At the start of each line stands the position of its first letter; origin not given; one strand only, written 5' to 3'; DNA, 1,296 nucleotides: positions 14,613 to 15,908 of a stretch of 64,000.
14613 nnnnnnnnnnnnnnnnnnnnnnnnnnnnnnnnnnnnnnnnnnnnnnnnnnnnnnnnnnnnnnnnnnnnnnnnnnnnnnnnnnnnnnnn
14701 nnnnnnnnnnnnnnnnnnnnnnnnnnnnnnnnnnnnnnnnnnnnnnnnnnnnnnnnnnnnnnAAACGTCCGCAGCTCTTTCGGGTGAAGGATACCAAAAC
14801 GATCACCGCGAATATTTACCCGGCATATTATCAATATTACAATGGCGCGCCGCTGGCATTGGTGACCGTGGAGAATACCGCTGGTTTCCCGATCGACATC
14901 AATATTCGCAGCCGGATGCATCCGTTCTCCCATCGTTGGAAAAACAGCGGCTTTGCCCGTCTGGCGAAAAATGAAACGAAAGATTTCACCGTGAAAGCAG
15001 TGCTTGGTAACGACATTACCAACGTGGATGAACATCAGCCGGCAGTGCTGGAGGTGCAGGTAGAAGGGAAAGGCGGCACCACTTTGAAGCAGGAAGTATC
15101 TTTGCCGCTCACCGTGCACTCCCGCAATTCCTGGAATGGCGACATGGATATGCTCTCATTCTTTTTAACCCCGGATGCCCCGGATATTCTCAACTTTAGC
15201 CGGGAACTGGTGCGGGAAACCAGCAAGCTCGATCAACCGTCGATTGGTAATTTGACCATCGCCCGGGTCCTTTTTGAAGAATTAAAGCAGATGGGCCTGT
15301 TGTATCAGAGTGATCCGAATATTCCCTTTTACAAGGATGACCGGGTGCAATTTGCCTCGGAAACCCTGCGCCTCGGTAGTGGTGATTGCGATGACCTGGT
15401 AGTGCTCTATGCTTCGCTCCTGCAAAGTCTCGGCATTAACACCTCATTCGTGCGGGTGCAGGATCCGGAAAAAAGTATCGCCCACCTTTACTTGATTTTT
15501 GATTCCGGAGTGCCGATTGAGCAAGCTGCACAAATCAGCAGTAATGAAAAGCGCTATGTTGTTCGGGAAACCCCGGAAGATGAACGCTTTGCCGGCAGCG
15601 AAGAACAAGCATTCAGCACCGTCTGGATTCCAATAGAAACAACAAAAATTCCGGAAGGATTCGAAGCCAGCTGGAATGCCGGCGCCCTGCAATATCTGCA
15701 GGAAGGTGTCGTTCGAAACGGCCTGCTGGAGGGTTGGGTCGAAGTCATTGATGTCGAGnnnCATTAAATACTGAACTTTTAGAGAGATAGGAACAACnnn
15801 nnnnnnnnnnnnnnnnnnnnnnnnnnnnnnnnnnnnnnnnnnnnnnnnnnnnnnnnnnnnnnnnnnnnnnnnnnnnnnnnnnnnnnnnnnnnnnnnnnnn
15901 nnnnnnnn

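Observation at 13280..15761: Tandem outer-membrane beta-barrel paralogs, the second fused to a transglutaminase-like Cys-protease-fold domain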

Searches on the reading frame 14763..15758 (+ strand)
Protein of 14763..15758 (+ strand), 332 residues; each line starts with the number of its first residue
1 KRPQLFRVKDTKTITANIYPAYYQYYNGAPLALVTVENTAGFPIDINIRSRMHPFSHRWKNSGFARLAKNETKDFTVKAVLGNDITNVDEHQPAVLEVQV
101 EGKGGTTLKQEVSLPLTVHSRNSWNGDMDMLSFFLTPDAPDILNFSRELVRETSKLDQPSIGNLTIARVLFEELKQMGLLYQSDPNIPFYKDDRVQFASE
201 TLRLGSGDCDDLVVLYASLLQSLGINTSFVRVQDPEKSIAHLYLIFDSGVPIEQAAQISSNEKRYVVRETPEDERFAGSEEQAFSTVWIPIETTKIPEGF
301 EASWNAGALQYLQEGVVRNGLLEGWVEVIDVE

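Call 39: predict_structure(alignment_id=A2)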
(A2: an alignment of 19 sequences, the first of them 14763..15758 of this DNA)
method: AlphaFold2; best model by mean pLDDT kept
length: 332 residues; sequences in the alignment: 19
mean_pLDDT: 85.1   pTM: 0.81
mean pLDDT of the five models: 85.1, 84.8, 84.2, 81.8, 75.0
residues with pLDDT >= 90: 172; 70-90: 107; 50-70: 42; < 50: 11
segments of 3 or more residues with pLDDT < 50: 157-160, 276-282
pLDDT, mean of each block of 10 residues (from residue 1): 81 95 90 97 96 96 95 97 91 96 90 96 86 92 91 58 86 93 65 81 90 95 91 72 88 84 79 52 76 93 87 61 73 66
secondary structure, 60 per line:
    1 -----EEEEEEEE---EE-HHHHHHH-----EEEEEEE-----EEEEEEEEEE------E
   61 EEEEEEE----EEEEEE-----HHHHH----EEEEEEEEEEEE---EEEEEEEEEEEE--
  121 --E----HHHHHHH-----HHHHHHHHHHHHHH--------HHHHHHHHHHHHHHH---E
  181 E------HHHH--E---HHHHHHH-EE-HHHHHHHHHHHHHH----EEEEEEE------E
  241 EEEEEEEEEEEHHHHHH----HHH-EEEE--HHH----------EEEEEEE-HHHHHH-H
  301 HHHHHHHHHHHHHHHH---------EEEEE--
elements in order: E6-13 H20-26 E32-38 E44-53 E60-67 E72-77 H83-87 E92-103 E107-118 H128-134 H140-153 H162-176 H188-191 H198-204 H209-222 E227-233 E240-251 H252-257 E266-269 E285-291 H293-298 H300-316 E326-330

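Call 42: fold_search(model_id=the predicted structure, library=pdb)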
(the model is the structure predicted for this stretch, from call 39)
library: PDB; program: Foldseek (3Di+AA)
matches with E <= 10: 1448; with E <= 0.001: 11
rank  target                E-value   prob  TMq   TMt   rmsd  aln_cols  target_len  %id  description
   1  1m2v_A                1.3e-04  0.80  0.15  0.08  16.8       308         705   11  Crystal Structure of the yeast Sec23/24 heterodimer (released 2002-09-20)
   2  9ya0_GF               2.0e-04  0.85  0.16  0.08  17.0       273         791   14  Cryo-EM structure of pre-conoid ring 2 (PCR P2 ring)from Toxoplasma gondii (released 2025-11-19)
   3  7p4l_B                3.3e-04  1.00  0.25  0.18   5.1       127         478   12  Crystal structure of the trimeric ectodomain of archaeal Fusexin1 (Fsx1) (released 2022-07-13)
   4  3kd4_A                3.9e-04  0.99  0.27  0.18  18.8       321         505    9  CRYSTAL STRUCTURE OF A PUTATIVE PROTEASE (BDI_1141) FROM PARABACTEROIDES DISTASONIS ATCC 8503 AT 2.00 A RESOLUTION (released 2009-11-24)
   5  1xf1_A                5.7e-04  0.99  0.20  0.09   8.8       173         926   12  Structure of C5a peptidase- a key virulence factor from Streptococcus (released 2005-11-22)
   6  7p4l_A                6.1e-04  1.00  0.24  0.17   4.8       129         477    9  Crystal structure of the trimeric ectodomain of archaeal Fusexin1 (Fsx1) (released 2022-07-13)
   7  3gfu_C                8.5e-04  1.00  0.21  0.30   6.2       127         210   10  FaeE-FaeG chaperone-major pilin complex of F4 ac 5/95 fimbriae (released 2009-10-20)
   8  2co7_B                9.0e-04  1.00  0.20  0.30   6.7       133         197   14  Salmonella enterica SafA pilin in complex with the SafB chaperone (Type II) (released 2006-06-27)
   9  3f65_G                9.0e-04  1.00  0.20  0.30   7.5       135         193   12  The F4 fimbrial chaperone FaeE does not self-cap its interactive surfaces (released 2009-05-19)
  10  4az8_A                9.5e-04  1.00  0.18  0.29   7.0       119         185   16  Crystal structure of the complex of the Caf1M:Caf1 chaperone:subunit preassembly complex carrying the KDKDTN insertion (released 2012-09-26)
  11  3s3j_A                9.5e-04  0.97  0.28  0.15  15.6       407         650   10  Transglutaminase 2 in complex with a novel inhibitor (released 2012-06-06)
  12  3f65_H                1.0e-03  1.00  0.21  0.38   5.7       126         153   11  The F4 fimbrial chaperone FaeE does not self-cap its interactive surfaces (released 2009-05-19)
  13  3gew_C                1.1e-03  1.00  0.21  0.29   6.0       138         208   12  FaeE-FaeG chaperone-major pilin complex of F4 ad fimbriae (released 2009-10-20)
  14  3f65_D                1.3e-03  1.00  0.21  0.36   5.6       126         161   11  The F4 fimbrial chaperone FaeE does not self-cap its interactive surfaces (released 2009-05-19)
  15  3f65_E                1.3e-03  1.00  0.21  0.32   5.7       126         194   11  The F4 fimbrial chaperone FaeE does not self-cap its interactive surfaces (released 2009-05-19)
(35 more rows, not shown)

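Call 43: search_protein_representatives(alignment_id=A2)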
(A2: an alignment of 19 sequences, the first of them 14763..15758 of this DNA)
Query: 19 sequences, 322 profile positions. Proteins with E-value up to 0.001 (for the whole library): 2876; up to 1e-10: 1891; up to 1e-30: 768. The best 150 are listed.
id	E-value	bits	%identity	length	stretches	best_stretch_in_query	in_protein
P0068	2.2e-161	552.7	-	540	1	1-322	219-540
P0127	3.1e-156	535.8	-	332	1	1-321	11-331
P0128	1.2e-148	510.8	-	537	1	1-322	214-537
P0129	3.3e-138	476.5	-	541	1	2-322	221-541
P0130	1.1e-125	435.3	-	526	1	1-322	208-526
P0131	2.4e-123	427.7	-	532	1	2-322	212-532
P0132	7.9e-120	416.1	-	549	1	1-322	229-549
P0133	4.2e-103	361.2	-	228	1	95-322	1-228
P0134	2.3e-102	358.8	-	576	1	6-322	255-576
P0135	3.8e-84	298.9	-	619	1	2-322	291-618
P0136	9.2e-84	297.6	-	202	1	4-202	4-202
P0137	1.3e-83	297.1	-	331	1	1-198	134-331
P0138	3.4e-77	276.1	-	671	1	7-322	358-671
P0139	3.3e-76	272.8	-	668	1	4-321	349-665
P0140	6.4e-76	271.8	-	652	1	14-322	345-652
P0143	6.0e-74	265.4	-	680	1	14-321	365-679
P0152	5.6e-72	258.9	-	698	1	7-321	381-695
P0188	3.0e-49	184.2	-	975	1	11-303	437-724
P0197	1.5e-46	175.4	-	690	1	18-306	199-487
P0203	9.7e-46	172.7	-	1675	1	14-317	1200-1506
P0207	1.5e-45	172.1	-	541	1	16-303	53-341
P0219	2.4e-44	168.1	-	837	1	13-302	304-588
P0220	2.8e-44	167.9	-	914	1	17-302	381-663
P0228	1.1e-43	166.0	-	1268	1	8-303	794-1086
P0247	1.2e-42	162.5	-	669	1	10-302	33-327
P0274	1.7e-41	158.7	-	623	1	11-303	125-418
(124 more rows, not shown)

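Call 44: search_protein_families(library=pfam, proteins=[P0138, P0188, P0197, P0203, P0207, P0228, P0219, P0220, P0247, P0274], max_evalue=0.001)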
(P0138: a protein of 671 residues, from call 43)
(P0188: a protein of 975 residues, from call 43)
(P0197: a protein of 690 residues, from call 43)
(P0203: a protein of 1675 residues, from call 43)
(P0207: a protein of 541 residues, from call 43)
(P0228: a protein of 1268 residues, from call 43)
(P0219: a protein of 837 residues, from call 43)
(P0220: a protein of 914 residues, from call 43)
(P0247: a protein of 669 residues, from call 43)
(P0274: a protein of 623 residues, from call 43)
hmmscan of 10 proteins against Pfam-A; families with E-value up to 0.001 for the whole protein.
P0138 (671 aa): 1 family
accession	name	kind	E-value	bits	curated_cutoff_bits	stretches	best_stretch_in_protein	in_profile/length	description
PF01841.26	Transglut_core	-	0.00096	19.8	23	0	511-583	10-80/108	Transglutaminase-like superfamily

P0188 (975 aa): 12 families
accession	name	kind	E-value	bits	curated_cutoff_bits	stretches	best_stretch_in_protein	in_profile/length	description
PF07719.23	TPR_2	-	5.6e-14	51.5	27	1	833-866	1-34/34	Tetratricopeptide repeat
PF00515.34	TPR_1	-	5.7e-12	45.4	27.8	2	834-865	2-33/34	Tetratricopeptide repeat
PF13431.12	TPR_17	-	1e-11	44.6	24.4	1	821-854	1-34/34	Tetratricopeptide repeat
PF13424.12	TPR_12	-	1.1e-11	45.2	30.1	1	800-859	4-71/77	Tetratricopeptide repeat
PF13181.12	TPR_8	-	1.9e-09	37.4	25.7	0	836-866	4-34/34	Tetratricopeptide repeat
PF13414.12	TPR_11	-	1.8e-08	34.4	26.8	1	811-847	6-42/42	TPR repeat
PF14559.12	TPR_19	-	4.2e-07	30.6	25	1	813-860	5-52/68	Tetratricopeptide repeat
PF13432.12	TPR_16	-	1.5e-06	29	32.7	0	790-833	22-65/65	Tetratricopeptide repeat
PF13428.12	TPR_14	-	1.3e-05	25.8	23.5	0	800-840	2-42/44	Tetratricopeptide repeat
PF23914.1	TPR_CcmH_CycH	-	4.7e-05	23.7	42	0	774-831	96-153/158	Cytochrome c-type biogenesis protein H TPR domain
PF04052.18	TolB_N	-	0.00041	20.9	22.4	0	289-374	23-104/106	TolB amino-terminal domain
PF01841.26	Transglut_core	-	0.00084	20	23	0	623-665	42-78/108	Transglutaminase-like superfamily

P0197 (690 aa): 8 families
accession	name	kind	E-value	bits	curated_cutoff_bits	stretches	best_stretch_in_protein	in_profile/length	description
PF07719.23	TPR_2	-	1.1e-09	38.1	27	1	591-624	1-34/34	Tetratricopeptide repeat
PF00515.34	TPR_1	-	3.6e-08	33.3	27.8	1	592-624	2-34/34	Tetratricopeptide repeat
PF13424.12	TPR_12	-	2.4e-07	31.3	30.1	0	592-648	4-68/77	Tetratricopeptide repeat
PF13432.12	TPR_16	-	3.4e-06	27.8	32.7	1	564-624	3-64/65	Tetratricopeptide repeat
PF13428.12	TPR_14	-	0.00014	22.7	23.5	0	591-633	1-43/44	Tetratricopeptide repeat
PF13414.12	TPR_11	-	0.00019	21.5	26.8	1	598-637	1-40/42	TPR repeat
PF13181.12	TPR_8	-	0.00036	20.9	25.7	0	592-624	2-34/34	Tetratricopeptide repeat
PF14559.12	TPR_19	-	0.00088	20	25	0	605-651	5-51/68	Tetratricopeptide repeat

P0203 (1675 aa): 38 families (the best 25 are shown)
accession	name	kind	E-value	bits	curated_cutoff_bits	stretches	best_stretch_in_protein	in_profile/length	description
PF01436.27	NHL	-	1.5e-71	233.5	20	7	183-210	1-28/28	NHL repeat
PF07719.23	TPR_2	-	2e-56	183.9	27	1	796-827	1-32/34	Tetratricopeptide repeat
PF13432.12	TPR_16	-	2.3e-53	178.6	32.7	4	1039-1096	3-60/65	Tetratricopeptide repeat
PF13414.12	TPR_11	-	5.1e-51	170.6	26.8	6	803-842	1-40/42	TPR repeat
PF14559.12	TPR_19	-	4e-50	168.5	25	5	1043-1100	1-58/68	Tetratricopeptide repeat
PF00515.34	TPR_1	-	4.8e-39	131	27.8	2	1595-1625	1-31/34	Tetratricopeptide repeat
PF13181.12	TPR_8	-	7.3e-37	122.8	25.7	0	835-863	6-34/34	Tetratricopeptide repeat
PF13428.12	TPR_14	-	4.9e-33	110.6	23.5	0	1068-1110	2-44/44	Tetratricopeptide repeat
PF17170.10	DUF5128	-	2.1e-31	109.8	22.9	3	100-169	53-123/321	6-bladed beta-propeller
PF13424.12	TPR_12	-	4.8e-24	84.8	30.1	0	796-860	3-75/77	Tetratricopeptide repeat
PF23914.1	TPR_CcmH_CycH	-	1.2e-23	84.1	42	0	927-1034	45-156/158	Cytochrome c-type biogenesis protein H TPR domain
PF12895.13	ANAPC3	-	1.4e-20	73.7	27.2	0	774-855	1-81/82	Anaphase-promoting complex, cyclosome, subunit 3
PF13431.12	TPR_17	-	2.2e-20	71.6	24.4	0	1584-1614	2-32/34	Tetratricopeptide repeat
PF25021.1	TEN_NHL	-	3.8e-20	72.6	27.1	0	38-83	137-180/357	Teneurin NHL domain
PF13174.12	TPR_6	-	4.8e-17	61.8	26.3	0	969-996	3-30/33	Tetratricopeptide repeat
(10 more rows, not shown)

P0207 (541 aa): 7 families
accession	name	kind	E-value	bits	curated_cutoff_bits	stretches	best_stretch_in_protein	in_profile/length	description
PF13432.12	TPR_16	-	2e-06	28.6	32.7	1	453-511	6-64/65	Tetratricopeptide repeat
PF14559.12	TPR_19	-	3.3e-06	27.8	25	1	454-505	1-52/68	Tetratricopeptide repeat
PF23914.1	TPR_CcmH_CycH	-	3.1e-05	24.3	42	1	436-511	76-154/158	Cytochrome c-type biogenesis protein H TPR domain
PF07719.23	TPR_2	-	8.4e-05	22.9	27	0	448-477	5-34/34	Tetratricopeptide repeat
PF13424.12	TPR_12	-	0.00035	21.2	30.1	1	444-503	2-70/77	Tetratricopeptide repeat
PF00515.34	TPR_1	-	0.00041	20.5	27.8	0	451-477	8-34/34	Tetratricopeptide repeat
PF01841.26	Transglut_core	-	0.00082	20.1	23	0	247-282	43-78/108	Transglutaminase-like superfamily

P0228 (1268 aa): 25 families
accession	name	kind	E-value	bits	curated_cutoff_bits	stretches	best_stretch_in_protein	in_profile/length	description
PF01436.27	NHL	-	2e-50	166.8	20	4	115-141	1-28/28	NHL repeat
PF17170.10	DUF5128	-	5.3e-35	121.6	22.9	4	531-593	51-114/321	6-bladed beta-propeller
PF07719.23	TPR_2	-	2.3e-15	55.8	27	1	1227-1254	6-33/34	Tetratricopeptide repeat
PF00515.34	TPR_1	-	3.7e-15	55.5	27.8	2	1192-1217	5-30/34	Tetratricopeptide repeat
PF13424.12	TPR_12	-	2.5e-12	47.2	30.1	1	1188-1252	3-75/77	Tetratricopeptide repeat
PF13181.12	TPR_8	-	5.3e-11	42.2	25.7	1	1225-1254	4-33/34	Tetratricopeptide repeat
PF13432.12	TPR_16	-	1e-09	39.1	32.7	1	1194-1254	3-63/65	Tetratricopeptide repeat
PF14559.12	TPR_19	-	1.8e-08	35.1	25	1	1200-1254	3-57/68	Tetratricopeptide repeat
PF13428.12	TPR_14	-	2.3e-08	34.4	23.5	0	1229-1261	8-40/44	Tetratricopeptide repeat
PF13374.12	TPR_10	-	4.2e-08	33.4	27.5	0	1188-1215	2-29/42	Tetratricopeptide repeat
PF00041.27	fn3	-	4.7e-08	33.6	25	1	706-783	6-82/84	Fibronectin type III domain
PF08450.18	SGL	-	6e-08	33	26.3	0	70-105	185-220/246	SMP-30/Gluconolactonase/LRE-like region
PF13449.12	Phytase-like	-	1.1e-07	32.5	27.6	0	481-514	72-105/284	Esterase-like activity of phytase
PF13174.12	TPR_6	-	1.2e-07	32.4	26.3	0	1229-1254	7-32/33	Tetratricopeptide repeat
PF13176.12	TPR_7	-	4.3e-07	30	27.9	0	1228-1253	5-32/36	Tetratricopeptide repeat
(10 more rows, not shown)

P0219 (837 aa): 13 families
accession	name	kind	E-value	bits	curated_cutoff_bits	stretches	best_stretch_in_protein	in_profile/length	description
PF00515.34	TPR_1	-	2.7e-12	46.4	27.8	2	696-727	1-32/34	Tetratricopeptide repeat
PF07719.23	TPR_2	-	4.8e-11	42.3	27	1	732-759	3-30/34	Tetratricopeptide repeat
PF13181.12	TPR_8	-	2.2e-09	37.1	25.7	0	732-760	3-31/34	Tetratricopeptide repeat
PF13424.12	TPR_12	-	2.4e-09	37.7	30.1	1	695-757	2-72/77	Tetratricopeptide repeat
PF13431.12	TPR_17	-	6.6e-06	26.4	24.4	0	685-716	2-33/34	Tetratricopeptide repeat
PF13374.12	TPR_10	-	1.1e-05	25.7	27.5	0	696-724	2-30/42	Tetratricopeptide repeat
PF13428.12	TPR_14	-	3e-05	24.7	23.5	0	699-737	4-42/44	Tetratricopeptide repeat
PF13414.12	TPR_11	-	9.5e-05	22.5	26.8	0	676-707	8-39/42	TPR repeat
PF13176.12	TPR_7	-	0.00013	22.2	27.9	0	699-727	2-32/36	Tetratricopeptide repeat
PF14559.12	TPR_19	-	0.00022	21.9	25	0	707-756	2-51/68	Tetratricopeptide repeat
PF01841.26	Transglut_core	-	0.00036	21.2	23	1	493-529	41-77/108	Transglutaminase-like superfamily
PF13432.12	TPR_16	-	0.00062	20.6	32.7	0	702-757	3-58/65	Tetratricopeptide repeat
PF04473.18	DUF553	-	0.0009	19.2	20.5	0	488-530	46-89/140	Transglutaminase-like domain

P0220 (914 aa): 2 families
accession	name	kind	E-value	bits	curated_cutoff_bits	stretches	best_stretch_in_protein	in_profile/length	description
PF07719.23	TPR_2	-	0.00014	22.2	27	0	770-799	1-30/34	Tetratricopeptide repeat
PF13432.12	TPR_16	-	0.0003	21.6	32.7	0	748-799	9-60/65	Tetratricopeptide repeat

P0247 (669 aa): 6 families
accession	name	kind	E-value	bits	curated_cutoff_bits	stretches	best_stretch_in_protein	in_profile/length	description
PF00515.34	TPR_1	-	1e-12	47.7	27.8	1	438-468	4-34/34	Tetratricopeptide repeat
PF07719.23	TPR_2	-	3.6e-10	39.6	27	1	438-468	4-34/34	Tetratricopeptide repeat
PF13181.12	TPR_8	-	2.7e-07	30.7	25.7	1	438-468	4-34/34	Tetratricopeptide repeat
PF13424.12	TPR_12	-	1.7e-05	25.4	30.1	0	438-463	6-31/77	Tetratricopeptide repeat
PF13414.12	TPR_11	-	0.00016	21.8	26.8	0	413-446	6-39/42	TPR repeat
PF13431.12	TPR_17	-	0.00027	21.4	24.4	0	424-455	2-33/34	Tetratricopeptide repeat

P0274 (623 aa): 17 families
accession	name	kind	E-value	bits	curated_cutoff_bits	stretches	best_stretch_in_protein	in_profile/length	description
PF07719.23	TPR_2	-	4.8e-21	73.5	27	2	526-556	3-33/34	Tetratricopeptide repeat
PF13414.12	TPR_11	-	1.2e-17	63.7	26.8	2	534-570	4-40/42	TPR repeat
PF13432.12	TPR_16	-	2.5e-16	60.2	32.7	2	530-590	3-63/65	Tetratricopeptide repeat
PF00515.34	TPR_1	-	1.3e-14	53.7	27.8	1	525-556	2-33/34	Tetratricopeptide repeat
PF13181.12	TPR_8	-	1.1e-13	50.6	25.7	1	525-556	2-33/34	Tetratricopeptide repeat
PF14559.12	TPR_19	-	7.8e-13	49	25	2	506-561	7-62/68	Tetratricopeptide repeat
PF13431.12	TPR_17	-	9.4e-13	47.8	24.4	0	55-84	3-32/34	Tetratricopeptide repeat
PF13424.12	TPR_12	-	5.8e-11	42.9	30.1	1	525-584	4-71/77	Tetratricopeptide repeat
PF24575.1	TPR_Slam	-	8e-10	39.5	35.2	0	454-542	13-99/104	Surface lipoprotein assembly modifier, N-terminal TPR repeats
PF13371.12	TPR_9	-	1.5e-08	34.9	35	1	531-590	2-61/73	Tetratricopeptide repeat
PF13428.12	TPR_14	-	1.4e-07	32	23.5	0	526-562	3-39/44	Tetratricopeptide repeat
PF13174.12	TPR_6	-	9.9e-07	29.5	26.3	0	526-557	2-33/33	Tetratricopeptide repeat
PF12895.13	ANAPC3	-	6.8e-06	26.7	27.2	0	503-582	2-80/82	Anaphase-promoting complex, cyclosome, subunit 3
PF14561.12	TPR_20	-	7.2e-06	26.7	25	0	47-80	4-37/90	Tetratricopeptide repeat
PF25063.1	ARM_TT21_C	-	0.00023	21.6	35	0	490-562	129-202/209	Tetratricopeptide repeat protein 21 C-terminal ARM domain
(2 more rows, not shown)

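Call 51: search_solved_structures(query=A2, max_evalue=10, show_alignments=3)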
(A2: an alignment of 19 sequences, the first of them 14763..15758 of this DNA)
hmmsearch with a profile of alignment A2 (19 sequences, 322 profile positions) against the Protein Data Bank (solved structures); distinct sequences matched with E-value up to 10: 2.
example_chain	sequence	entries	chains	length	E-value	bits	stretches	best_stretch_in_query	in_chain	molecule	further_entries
9cfs_A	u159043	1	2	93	0.35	13.1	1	136-178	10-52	Long regulatory protein rop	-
3u54_A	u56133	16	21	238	1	11.6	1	170-239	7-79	Phosphoribosylaminoimidazole-succinocarboxamide synthase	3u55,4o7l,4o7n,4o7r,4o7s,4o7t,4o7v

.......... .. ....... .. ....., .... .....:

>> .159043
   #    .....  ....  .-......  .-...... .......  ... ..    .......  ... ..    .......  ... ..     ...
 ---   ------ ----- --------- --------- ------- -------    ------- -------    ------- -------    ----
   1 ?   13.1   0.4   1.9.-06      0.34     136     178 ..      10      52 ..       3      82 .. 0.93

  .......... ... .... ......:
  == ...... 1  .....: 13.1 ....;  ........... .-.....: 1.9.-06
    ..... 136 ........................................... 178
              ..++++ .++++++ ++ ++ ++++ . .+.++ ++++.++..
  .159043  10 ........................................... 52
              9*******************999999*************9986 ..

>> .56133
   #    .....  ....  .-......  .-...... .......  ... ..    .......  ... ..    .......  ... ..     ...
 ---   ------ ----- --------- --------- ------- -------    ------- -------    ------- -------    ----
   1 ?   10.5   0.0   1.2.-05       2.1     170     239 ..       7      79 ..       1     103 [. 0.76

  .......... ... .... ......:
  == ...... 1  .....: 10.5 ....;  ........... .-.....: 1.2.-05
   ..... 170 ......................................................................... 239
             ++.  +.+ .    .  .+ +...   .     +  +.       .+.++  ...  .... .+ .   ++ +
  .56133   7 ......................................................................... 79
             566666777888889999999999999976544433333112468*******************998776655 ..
